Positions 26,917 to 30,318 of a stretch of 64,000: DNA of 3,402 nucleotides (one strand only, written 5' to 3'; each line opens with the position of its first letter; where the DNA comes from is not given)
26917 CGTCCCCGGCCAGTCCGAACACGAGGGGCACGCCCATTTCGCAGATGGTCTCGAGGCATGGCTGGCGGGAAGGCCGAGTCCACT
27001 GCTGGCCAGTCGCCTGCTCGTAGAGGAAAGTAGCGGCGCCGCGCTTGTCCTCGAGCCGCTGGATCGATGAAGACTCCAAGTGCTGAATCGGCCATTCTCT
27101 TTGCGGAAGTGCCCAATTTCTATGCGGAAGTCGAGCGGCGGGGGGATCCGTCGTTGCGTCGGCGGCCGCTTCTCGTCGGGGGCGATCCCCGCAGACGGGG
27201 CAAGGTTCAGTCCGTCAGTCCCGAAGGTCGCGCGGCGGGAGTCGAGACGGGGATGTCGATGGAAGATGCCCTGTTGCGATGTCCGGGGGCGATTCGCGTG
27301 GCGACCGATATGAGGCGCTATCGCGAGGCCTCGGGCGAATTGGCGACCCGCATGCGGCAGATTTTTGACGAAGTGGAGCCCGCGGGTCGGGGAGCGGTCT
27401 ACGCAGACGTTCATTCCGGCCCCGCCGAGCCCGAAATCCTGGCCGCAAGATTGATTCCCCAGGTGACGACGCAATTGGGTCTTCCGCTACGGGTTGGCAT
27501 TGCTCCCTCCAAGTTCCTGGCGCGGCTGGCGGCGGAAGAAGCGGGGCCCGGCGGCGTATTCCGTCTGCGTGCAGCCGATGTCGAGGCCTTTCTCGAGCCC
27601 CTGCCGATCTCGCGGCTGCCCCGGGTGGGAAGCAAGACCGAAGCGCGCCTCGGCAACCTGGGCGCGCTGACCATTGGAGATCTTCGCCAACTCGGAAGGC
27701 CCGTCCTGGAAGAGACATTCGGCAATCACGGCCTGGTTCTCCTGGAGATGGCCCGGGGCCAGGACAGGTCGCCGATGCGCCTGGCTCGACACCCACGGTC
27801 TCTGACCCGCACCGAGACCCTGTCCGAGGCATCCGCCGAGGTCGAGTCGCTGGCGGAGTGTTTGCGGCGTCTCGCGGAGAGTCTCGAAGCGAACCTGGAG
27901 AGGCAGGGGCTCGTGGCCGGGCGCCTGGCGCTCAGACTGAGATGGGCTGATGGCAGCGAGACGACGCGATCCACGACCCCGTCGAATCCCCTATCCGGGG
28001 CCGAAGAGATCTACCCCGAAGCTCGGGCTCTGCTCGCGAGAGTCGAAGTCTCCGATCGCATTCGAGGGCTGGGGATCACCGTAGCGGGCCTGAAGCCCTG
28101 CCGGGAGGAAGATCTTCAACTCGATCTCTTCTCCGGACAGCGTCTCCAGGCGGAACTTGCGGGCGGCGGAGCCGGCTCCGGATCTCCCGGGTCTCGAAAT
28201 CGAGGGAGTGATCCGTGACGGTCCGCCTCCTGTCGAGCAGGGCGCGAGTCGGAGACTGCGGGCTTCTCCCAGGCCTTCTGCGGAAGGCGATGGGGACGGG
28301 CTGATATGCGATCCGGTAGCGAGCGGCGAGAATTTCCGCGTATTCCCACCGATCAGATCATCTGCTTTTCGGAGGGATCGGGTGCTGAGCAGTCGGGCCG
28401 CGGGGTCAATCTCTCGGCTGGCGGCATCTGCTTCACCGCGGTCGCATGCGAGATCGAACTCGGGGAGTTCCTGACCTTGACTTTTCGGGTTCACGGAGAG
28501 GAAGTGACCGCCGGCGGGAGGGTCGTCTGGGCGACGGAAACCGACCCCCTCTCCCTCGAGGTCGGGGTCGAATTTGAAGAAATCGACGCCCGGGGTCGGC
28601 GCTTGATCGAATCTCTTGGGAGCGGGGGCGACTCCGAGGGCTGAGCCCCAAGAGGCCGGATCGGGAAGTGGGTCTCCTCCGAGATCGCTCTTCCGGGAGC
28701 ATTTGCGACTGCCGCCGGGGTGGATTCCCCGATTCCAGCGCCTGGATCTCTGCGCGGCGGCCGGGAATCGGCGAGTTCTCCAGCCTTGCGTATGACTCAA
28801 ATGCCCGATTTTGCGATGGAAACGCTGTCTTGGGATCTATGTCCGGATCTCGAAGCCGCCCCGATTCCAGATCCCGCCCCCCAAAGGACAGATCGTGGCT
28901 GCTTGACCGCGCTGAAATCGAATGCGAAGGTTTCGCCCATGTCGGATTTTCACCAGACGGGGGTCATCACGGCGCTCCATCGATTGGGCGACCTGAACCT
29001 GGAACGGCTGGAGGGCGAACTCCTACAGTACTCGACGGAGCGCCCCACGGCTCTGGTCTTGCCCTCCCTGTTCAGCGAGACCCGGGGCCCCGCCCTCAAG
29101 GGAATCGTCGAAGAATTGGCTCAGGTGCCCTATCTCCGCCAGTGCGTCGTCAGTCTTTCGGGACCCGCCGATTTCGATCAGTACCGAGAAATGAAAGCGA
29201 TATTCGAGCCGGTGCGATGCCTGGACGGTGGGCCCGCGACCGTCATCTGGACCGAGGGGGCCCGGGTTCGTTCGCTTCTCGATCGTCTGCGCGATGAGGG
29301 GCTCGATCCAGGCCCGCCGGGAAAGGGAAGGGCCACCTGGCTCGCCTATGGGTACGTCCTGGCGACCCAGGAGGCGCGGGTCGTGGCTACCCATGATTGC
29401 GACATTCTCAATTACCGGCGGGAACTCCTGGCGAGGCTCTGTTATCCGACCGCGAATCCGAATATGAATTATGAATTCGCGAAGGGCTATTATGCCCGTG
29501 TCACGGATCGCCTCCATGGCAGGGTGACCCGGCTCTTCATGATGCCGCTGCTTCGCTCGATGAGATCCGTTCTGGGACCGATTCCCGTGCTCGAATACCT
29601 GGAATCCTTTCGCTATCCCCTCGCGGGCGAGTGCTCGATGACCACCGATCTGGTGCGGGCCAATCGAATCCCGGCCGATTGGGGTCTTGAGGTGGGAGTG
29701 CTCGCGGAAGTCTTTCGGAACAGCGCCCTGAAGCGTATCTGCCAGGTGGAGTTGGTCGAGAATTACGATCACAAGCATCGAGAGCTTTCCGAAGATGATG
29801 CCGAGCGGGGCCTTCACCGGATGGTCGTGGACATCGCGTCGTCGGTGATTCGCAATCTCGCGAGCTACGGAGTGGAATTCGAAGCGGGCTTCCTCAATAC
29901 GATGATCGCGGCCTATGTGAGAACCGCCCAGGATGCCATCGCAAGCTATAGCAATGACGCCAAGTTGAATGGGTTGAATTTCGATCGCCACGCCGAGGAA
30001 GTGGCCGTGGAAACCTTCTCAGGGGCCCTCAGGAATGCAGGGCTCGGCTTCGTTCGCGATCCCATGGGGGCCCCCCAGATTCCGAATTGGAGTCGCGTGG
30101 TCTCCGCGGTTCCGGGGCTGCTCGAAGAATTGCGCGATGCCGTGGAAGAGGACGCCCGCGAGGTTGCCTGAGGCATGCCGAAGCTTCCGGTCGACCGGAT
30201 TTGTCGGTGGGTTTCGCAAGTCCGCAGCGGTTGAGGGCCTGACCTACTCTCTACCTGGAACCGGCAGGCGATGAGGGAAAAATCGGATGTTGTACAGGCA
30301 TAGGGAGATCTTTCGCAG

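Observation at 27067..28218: Y-family polymerase homolog with all three catalytic carboxylates substituted but an intact clamp-binding motif; not in an imuA-imuB-dnaE2 cassette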

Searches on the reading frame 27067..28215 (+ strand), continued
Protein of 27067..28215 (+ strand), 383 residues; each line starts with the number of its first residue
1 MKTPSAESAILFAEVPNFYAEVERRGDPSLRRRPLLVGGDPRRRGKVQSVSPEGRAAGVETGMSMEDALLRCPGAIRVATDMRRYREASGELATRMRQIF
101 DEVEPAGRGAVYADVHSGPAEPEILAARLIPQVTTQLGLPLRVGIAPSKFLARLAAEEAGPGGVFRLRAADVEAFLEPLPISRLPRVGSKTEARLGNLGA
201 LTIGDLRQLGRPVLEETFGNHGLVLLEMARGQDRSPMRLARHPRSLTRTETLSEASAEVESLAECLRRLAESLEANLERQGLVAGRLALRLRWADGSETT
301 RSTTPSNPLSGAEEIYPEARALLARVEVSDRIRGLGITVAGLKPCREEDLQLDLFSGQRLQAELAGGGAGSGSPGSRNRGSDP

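Call 52: fold_search(model_id=the predicted structure, library=pdb)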
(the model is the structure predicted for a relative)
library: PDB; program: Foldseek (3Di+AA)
matches with E <= 10: 751; with E <= 0.001: 184
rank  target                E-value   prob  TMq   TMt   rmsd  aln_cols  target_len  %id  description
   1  9a5e_A                1.2e-35  1.00  0.59  0.55  14.6       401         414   33  Integrative model of DPO41-RPOZ by crosslinking MS and deep learning (released 2024-09-18)
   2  6juo_A                4.5e-32  1.00  0.55  0.61   9.4       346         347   30  MsDpo4-DNA complex 4 (released 2020-02-19)
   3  6jum_A                6.4e-32  1.00  0.55  0.60   9.3       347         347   30  MsDpo4-DNA complex 2 (released 2020-02-19)
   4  6jun_A                3.2e-31  1.00  0.55  0.61   9.5       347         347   30  MsDpo4-DNA complex 3 (released 2020-02-19)
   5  6jul_A                3.5e-31  1.00  0.57  0.62   9.2       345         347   30  MsDpo4-DNA complex 1 (released 2020-02-19)
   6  7yll                  3.0e-30  1.00  0.55  0.64   9.8       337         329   28  Crystal structure of TTEDbh (released 2023-12-06)
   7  4irc_A                5.4e-29  1.00  0.58  0.65   9.1       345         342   27  Polymerase-DNA complex (released 2013-04-10)
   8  3gqc_A                5.4e-29  1.00  0.57  0.51   9.2       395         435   23  Structure of human Rev1-DNA-dNTP ternary complex (released 2009-05-19)
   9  4r8u_A                6.9e-29  1.00  0.59  0.66   9.2       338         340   27  S-SAD structure of DINB-DNA Complex (released 2015-01-14)
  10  3gqc_D                6.9e-29  1.00  0.57  0.51   8.9       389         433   23  Structure of human Rev1-DNA-dNTP ternary complex (released 2009-05-19)
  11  4r8u_B                1.6e-28  1.00  0.58  0.65   9.1       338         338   27  S-SAD structure of DINB-DNA Complex (released 2015-01-14)
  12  4ir1_A                2.5e-28  1.00  0.58  0.64   8.9       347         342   27  Polymerase-DNA Complex (released 2013-04-10)
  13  6juq_A                2.7e-28  1.00  0.58  0.65   9.0       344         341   27  mutant PolIV-DNA incoming nucleotide complex 2 (released 2020-02-19)
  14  3gqc_B                2.7e-28  1.00  0.57  0.50   8.8       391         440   22  Structure of human Rev1-DNA-dNTP ternary complex (released 2009-05-19)
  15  6jup_A                3.4e-28  1.00  0.58  0.65   9.0       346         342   27  Mutant PolIV-DNA incoming nucleotide complex (released 2020-02-19)
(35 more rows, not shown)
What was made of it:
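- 27067..28218 (+): Gene for the inactive Pol IV-like protein (iPolY), 383 aa: palm/fingers, thumb (HhH), little finger and a C-terminal clamp motif. Foldseek best matches are DinB/Dpo4 structures (call 52).
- On Y-family DNA polymerase superfamily (IMS fold): Foldseek probability 1.00 to DinB, Dpo4 and Rev1 structures (call 52).
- Closest known: DNA polymerase IV. Same: Same four-domain fold (call 52).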

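Call 55: find_encoding_contigs(protein=P0145, flank=7000, max_places=2)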
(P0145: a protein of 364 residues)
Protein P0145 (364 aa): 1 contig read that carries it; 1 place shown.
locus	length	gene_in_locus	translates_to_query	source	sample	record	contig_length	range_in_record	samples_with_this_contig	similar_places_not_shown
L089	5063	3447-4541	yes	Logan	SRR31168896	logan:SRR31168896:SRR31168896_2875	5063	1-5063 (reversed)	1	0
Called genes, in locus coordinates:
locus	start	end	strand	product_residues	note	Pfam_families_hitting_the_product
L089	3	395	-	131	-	?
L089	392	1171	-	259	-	PF00121:TIM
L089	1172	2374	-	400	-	PF00162:PGK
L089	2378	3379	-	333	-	PF00044:Gp_dh_N, PF02800:Gp_dh_C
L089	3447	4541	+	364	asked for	PF00817:IMS, PF11799:IMS_C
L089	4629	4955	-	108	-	PF00893:Multi_Drug_Res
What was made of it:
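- The most divergent member lacks the acylase neighbour (call 55), so that coupling is not obligatory.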

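Call 56: find_encoding_contigs(protein=P0155, flank=7000, max_places=2)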
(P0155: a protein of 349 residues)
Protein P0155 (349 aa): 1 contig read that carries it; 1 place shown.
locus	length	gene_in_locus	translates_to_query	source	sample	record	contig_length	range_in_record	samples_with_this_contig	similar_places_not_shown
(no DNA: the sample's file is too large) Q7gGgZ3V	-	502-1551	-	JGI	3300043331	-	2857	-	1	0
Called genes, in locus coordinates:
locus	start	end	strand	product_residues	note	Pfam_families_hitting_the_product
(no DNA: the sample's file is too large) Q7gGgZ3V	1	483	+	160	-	?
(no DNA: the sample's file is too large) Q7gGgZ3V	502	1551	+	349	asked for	PF00817:IMS, PF11798:IMS_HHH (weak), PF11799:IMS_C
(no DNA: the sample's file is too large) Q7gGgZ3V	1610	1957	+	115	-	PF07238:PilZ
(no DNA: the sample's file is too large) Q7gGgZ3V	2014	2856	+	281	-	?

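Call 57: find_encoding_contigs(protein=P0142, flank=7000, max_places=2)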
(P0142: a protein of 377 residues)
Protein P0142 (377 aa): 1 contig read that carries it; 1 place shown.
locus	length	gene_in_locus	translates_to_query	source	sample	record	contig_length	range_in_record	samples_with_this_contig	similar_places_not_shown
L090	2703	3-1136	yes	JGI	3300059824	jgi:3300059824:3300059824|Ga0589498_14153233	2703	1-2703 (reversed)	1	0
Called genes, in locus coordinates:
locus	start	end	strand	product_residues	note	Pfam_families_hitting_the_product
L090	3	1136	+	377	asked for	PF00817:IMS, PF11799:IMS_C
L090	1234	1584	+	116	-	PF07238:PilZ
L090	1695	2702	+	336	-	?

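Call 67: search_protein_families(library=pfam, proteins=[L086:5824-7074:+, L085:5989-7263:+, P0144], max_evalue=0.01)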
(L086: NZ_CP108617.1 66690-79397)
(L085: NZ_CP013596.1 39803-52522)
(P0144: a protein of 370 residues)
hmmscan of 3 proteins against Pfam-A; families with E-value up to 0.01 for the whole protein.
L086:5824-7074:+ (417 aa): 5 families
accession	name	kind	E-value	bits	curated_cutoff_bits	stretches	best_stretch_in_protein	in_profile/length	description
PF11799.13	IMS_C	-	1.9e-25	89.9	20.7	1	184-295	2-109/109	impB/mucB/samB family C-terminal domain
PF21999.2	IMS_HHH_1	-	6.8e-08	33.3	27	1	123-173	3-53/53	DNA polymerase-iota, thumb domain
PF11798.14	IMS_HHH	-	5.1e-06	26.9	24.4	1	109-139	2-32/32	IMS family HHH motif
PF00817.25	IMS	-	4.7e-05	23.8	23.2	1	30-95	82-147/148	impB/mucB/samB family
PF10391.15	DNA_pol_lambd_f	-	0.0065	16.7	29.8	0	124-147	7-30/51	Fingers domain of DNA polymerase lambda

L085:5989-7263:+ (425 aa): 5 families
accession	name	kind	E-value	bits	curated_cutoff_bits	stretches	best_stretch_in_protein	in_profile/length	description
PF00817.25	IMS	-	1.6e-33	116.2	23.2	1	8-150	1-146/148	impB/mucB/samB family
PF13438.11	DUF4113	-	3.3e-17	62.7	24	1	374-423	2-51/51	Domain of unknown function (DUF4113)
PF11799.13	IMS_C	-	4.1e-16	59.8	20.7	1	244-358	1-103/109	impB/mucB/samB family C-terminal domain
PF21999.2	IMS_HHH_1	-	0.00023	22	27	1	186-212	5-31/53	DNA polymerase-iota, thumb domain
PF11798.14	IMS_HHH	-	0.00026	21.5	24.4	1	176-200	8-32/32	IMS family HHH motif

P0144 (370 aa): 4 families
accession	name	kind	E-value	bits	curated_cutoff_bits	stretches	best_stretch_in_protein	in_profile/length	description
PF00817.25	IMS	-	3.2e-47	160.6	23.2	1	16-163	1-148/148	impB/mucB/samB family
PF11799.13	IMS_C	-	8.3e-27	94.2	20.7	1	249-361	1-109/109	impB/mucB/samB family C-terminal domain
PF21999.2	IMS_HHH_1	-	1.4e-08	35.5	27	1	189-239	2-53/53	DNA polymerase-iota, thumb domain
PF11798.14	IMS_HHH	-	2.7e-07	30.8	24.4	1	178-205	4-31/32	IMS family HHH motif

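Call 68: search_protein_families(library=pfam, alignment_id=A1, max_evalue=0.01)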
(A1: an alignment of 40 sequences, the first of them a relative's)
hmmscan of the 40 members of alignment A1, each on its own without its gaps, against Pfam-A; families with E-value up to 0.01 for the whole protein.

A. member 1, P0001 (383 aa): 5 families
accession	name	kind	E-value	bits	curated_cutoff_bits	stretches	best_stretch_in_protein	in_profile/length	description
PF00817.25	IMS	-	1.1e-27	97.3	23.2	1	16-156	4-147/148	impB/mucB/samB family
PF11799.13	IMS_C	-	1.6e-18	67.6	20.7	1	244-354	2-109/109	impB/mucB/samB family C-terminal domain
PF21999.2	IMS_HHH_1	-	4.8e-08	33.8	27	1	183-233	2-53/53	DNA polymerase-iota, thumb domain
PF11798.14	IMS_HHH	-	1.6e-07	31.6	24.4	1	170-199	2-31/32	IMS family HHH motif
PF00482.28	T2SSF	-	0.00057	20.3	25.2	0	57-104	40-89/125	Type II secretion system (T2SS), protein F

B. families by the number of members that match (of 40 scanned): 8 families
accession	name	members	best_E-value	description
PF00817.25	IMS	40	3.3e-35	impB/mucB/samB family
PF11799.13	IMS_C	40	4.8e-26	impB/mucB/samB family C-terminal domain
PF21999.2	IMS_HHH_1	38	2.9e-08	DNA polymerase-iota, thumb domain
PF11798.14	IMS_HHH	33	5.3e-08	IMS family HHH motif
PF08827.16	DUF1805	14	7.1e-05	Domain of unknown function (DUF1805)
PF14520.12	HHH_5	9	0.0003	Helix-hairpin-helix domain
PF00482.28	T2SSF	2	0.00057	Type II secretion system (T2SS), protein F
PF10391.15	DNA_pol_lambd_f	2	0.00091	Fingers domain of DNA polymerase lambda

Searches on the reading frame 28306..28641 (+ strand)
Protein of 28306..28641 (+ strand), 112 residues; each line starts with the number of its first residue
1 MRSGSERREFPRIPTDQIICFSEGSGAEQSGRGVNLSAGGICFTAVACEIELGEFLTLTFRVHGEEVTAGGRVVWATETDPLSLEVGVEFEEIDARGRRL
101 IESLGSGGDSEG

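Call 3: search_protein_families(library=pfam, proteins=[window:28306-28641:+], max_evalue=0.01)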
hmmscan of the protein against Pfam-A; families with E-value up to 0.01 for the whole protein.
window:28306-28641:+ (112 aa): 1 family
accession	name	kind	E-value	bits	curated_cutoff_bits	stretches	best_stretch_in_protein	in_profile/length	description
PF07238.19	PilZ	-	3.1e-14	53.6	22.5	1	6-103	1-98/102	PilZ domain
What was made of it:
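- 28306..28644 (+): PilZ-domain gene 88 bp downstream; a conserved neighbour. Pfam PilZ (call 3).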

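Call 4: search_protein_families(library=ncbifam, proteins=[window:28306-28641:+], max_evalue=0.01)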
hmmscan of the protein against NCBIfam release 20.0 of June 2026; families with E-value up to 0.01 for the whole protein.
window:28306-28641:+ (112 aa): 1 family
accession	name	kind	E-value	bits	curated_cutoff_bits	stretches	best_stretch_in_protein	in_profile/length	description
TIGR02266.1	gmx_TIGR02266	paralog_domain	1.1e-08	35.1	68.7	1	25-103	13-93/96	TIGR02266 family protein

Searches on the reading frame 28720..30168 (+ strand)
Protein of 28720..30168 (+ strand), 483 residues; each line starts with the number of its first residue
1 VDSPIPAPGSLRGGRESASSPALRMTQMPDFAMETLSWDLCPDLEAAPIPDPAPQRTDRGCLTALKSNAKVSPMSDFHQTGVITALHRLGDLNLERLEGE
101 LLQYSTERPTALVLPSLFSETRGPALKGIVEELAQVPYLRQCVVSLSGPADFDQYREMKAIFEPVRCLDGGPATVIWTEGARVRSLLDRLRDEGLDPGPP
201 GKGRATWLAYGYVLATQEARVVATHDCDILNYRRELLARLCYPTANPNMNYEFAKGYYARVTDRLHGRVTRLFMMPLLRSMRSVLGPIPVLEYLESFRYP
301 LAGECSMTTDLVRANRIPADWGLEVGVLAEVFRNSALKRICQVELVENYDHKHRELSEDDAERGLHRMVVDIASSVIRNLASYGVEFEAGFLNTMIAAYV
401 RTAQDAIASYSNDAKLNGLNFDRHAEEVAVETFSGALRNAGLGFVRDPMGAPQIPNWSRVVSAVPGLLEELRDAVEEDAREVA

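Call 3: search_protein_families(library=pfam, proteins=[window:28720-30168:+], max_evalue=0.01)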
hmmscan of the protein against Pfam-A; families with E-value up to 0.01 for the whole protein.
window:28720-30168:+ (483 aa): 0 families

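Call 4: search_protein_families(library=ncbifam, proteins=[window:28720-30168:+], max_evalue=0.01)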
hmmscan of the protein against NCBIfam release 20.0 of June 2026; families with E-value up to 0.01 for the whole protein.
window:28720-30168:+ (483 aa): 2 families
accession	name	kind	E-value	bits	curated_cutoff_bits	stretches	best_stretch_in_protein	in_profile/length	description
NF040724.1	GpgS_Meth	equivalog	1.7e-104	349.9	700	1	76-481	2-401/402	glucosyl-3-phosphoglycerate synthase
NF010496.0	PRK13915.1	equivalog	1.4e-15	57.2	262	1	179-385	84-273/307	glucosyl-3-phosphoglycerate synthase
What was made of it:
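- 28720..30171 (+): Glucosyl-3-phosphoglycerate-synthase-like gene; the true start is probably near 28939. It is the most conserved gene of the block. NCBIfam GpgS_Meth at 350 bits, below the 700-bit cut-off, matching from residue 76 (call 4).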
